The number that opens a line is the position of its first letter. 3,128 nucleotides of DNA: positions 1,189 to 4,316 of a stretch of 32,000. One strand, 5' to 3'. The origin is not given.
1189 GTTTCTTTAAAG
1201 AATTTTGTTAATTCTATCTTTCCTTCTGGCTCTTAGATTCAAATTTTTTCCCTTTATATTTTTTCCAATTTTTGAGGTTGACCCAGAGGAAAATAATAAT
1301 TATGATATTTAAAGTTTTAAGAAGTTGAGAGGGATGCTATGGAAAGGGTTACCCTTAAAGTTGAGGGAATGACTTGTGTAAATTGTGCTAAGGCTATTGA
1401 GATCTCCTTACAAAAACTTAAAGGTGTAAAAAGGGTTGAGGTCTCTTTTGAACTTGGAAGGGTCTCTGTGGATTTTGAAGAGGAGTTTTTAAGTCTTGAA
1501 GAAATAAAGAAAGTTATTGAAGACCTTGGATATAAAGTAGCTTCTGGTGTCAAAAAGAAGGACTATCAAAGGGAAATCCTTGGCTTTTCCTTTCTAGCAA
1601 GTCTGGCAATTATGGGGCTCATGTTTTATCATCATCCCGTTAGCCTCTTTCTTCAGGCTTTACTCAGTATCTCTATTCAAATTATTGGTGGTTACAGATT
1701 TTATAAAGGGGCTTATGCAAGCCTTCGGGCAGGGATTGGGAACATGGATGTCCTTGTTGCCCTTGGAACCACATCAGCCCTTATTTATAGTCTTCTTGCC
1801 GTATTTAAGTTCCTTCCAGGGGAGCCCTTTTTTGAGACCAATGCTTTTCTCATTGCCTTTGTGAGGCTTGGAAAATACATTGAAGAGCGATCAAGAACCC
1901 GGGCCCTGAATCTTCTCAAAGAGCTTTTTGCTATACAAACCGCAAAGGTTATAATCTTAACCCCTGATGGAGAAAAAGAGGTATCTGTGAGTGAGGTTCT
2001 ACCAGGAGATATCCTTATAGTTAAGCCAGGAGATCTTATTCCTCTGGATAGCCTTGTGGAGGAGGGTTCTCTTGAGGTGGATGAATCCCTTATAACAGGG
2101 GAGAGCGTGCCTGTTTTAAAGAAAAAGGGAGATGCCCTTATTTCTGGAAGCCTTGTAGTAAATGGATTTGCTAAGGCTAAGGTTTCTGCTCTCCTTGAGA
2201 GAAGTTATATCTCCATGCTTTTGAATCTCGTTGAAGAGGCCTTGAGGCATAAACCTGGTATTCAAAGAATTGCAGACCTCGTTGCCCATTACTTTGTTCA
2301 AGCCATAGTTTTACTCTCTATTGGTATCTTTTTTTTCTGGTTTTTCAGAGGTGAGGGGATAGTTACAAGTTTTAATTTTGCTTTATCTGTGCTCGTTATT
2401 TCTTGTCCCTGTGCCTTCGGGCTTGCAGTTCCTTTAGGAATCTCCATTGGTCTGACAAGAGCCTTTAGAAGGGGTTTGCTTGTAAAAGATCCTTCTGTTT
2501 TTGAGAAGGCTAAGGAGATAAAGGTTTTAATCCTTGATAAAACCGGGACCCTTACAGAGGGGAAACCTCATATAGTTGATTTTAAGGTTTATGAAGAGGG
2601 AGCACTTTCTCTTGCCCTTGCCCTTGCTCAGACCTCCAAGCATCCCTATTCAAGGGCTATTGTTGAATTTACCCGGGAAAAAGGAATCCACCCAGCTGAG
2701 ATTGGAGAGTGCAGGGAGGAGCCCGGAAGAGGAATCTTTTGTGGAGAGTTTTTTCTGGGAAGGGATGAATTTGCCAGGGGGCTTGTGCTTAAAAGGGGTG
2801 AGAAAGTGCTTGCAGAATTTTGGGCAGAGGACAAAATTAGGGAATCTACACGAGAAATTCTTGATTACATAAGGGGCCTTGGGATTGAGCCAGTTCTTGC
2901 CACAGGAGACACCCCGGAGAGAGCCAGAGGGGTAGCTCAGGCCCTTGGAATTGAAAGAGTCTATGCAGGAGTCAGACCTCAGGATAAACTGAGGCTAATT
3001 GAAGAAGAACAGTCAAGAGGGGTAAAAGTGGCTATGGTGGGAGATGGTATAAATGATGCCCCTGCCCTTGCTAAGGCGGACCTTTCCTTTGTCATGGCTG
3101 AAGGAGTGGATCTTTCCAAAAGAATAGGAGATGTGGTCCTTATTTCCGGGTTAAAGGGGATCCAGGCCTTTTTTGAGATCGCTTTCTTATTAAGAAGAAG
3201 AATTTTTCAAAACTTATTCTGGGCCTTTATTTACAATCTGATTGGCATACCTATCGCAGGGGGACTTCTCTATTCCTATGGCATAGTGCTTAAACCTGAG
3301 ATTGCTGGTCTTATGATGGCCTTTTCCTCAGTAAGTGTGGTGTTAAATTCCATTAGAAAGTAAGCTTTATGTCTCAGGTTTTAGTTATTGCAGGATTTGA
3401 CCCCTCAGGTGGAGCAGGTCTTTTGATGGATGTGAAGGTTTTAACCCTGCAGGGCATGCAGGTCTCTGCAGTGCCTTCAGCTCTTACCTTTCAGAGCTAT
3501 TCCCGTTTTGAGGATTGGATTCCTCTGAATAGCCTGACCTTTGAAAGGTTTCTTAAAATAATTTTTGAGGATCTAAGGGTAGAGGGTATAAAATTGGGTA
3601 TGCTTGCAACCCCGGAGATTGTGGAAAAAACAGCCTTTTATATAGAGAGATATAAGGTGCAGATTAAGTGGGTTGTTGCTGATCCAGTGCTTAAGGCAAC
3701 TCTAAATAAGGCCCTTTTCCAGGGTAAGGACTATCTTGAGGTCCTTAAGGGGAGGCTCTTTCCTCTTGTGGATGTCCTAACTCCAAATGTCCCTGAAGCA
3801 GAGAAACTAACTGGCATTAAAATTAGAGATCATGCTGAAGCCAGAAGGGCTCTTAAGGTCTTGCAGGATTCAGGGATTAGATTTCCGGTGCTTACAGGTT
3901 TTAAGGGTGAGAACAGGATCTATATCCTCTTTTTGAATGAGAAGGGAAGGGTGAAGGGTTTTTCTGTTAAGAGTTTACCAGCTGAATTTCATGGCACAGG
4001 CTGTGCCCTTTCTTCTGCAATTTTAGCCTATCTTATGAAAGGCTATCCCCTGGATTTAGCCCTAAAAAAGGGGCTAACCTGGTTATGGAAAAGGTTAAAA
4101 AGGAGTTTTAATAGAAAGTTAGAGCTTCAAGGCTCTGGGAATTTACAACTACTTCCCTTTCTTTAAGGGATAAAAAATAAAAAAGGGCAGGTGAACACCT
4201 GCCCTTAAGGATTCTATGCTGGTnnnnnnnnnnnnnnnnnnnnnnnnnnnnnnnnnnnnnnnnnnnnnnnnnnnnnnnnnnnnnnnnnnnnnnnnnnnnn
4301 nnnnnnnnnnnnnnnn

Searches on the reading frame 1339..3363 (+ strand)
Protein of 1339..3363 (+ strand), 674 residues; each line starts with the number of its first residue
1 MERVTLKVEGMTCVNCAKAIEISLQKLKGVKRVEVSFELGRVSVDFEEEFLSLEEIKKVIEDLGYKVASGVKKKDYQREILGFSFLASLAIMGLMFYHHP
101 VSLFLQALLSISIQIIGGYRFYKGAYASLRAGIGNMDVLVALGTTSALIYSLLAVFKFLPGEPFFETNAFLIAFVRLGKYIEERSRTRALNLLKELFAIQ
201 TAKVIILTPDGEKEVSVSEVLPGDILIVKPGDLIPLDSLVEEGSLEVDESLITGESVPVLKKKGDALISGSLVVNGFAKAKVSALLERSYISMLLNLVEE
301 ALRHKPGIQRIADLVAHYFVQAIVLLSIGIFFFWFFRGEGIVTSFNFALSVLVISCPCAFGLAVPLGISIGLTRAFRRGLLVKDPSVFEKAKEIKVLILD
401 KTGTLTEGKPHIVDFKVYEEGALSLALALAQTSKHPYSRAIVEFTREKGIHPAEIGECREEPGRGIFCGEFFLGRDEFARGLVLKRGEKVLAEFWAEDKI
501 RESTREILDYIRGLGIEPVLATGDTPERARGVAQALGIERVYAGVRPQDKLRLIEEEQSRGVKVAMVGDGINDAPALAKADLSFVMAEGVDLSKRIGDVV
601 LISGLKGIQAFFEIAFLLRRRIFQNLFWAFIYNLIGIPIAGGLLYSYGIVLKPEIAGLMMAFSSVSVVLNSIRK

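Call 9: search_protein_families(library=pfam, proteins=[window:1339-3363:+])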
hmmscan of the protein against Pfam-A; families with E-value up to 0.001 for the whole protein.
window:1339-3363:+ (674 aa): 4 families
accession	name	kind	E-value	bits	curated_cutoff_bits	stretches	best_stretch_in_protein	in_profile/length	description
PF00122.25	E1-E2_ATPase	-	1.1e-51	175.3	28.1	1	201-377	6-180/181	E1-E2 ATPase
PF00702.32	Hydrolase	-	1.7e-27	97.5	26.4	1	394-581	1-191/191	haloacid dehalogenase-like hydrolase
PF00403.32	HMA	-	7.4e-16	58.7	24.8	1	5-66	1-62/62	Heavy-metal-associated domain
PF08282.18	Hydrolase_3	-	1.9e-06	28.2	20.9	0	557-600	199-242/255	haloacid dehalogenase-like hydrolase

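Call 26: find_encoding_contigs(protein=window:1339-3363:+, flank=10000, max_places=10)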
Protein window:1339-3363:+ (674 aa): no gene with exactly this product is on record in the collection.

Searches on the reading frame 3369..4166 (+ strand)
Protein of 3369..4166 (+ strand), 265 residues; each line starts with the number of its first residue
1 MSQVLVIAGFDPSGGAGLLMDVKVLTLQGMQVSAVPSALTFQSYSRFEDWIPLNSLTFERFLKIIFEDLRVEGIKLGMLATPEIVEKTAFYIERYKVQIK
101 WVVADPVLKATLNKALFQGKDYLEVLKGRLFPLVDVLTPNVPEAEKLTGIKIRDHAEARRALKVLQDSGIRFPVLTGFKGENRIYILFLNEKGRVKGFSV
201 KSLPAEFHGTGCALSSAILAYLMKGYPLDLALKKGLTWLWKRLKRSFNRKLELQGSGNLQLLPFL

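Call 9: search_protein_families(library=pfam, proteins=[window:3369-4166:+])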
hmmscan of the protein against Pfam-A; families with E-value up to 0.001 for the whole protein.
window:3369-4166:+ (265 aa): 2 families
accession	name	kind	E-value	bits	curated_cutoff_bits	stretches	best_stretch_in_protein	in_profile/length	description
PF08543.17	Phos_pyr_kin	-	2e-49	168.6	27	1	11-249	1-238/246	Phosphomethylpyrimidine kinase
PF00294.29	PfkB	-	3.3e-07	30.4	25.8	1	129-235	179-282/302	pfkB family carbohydrate kinase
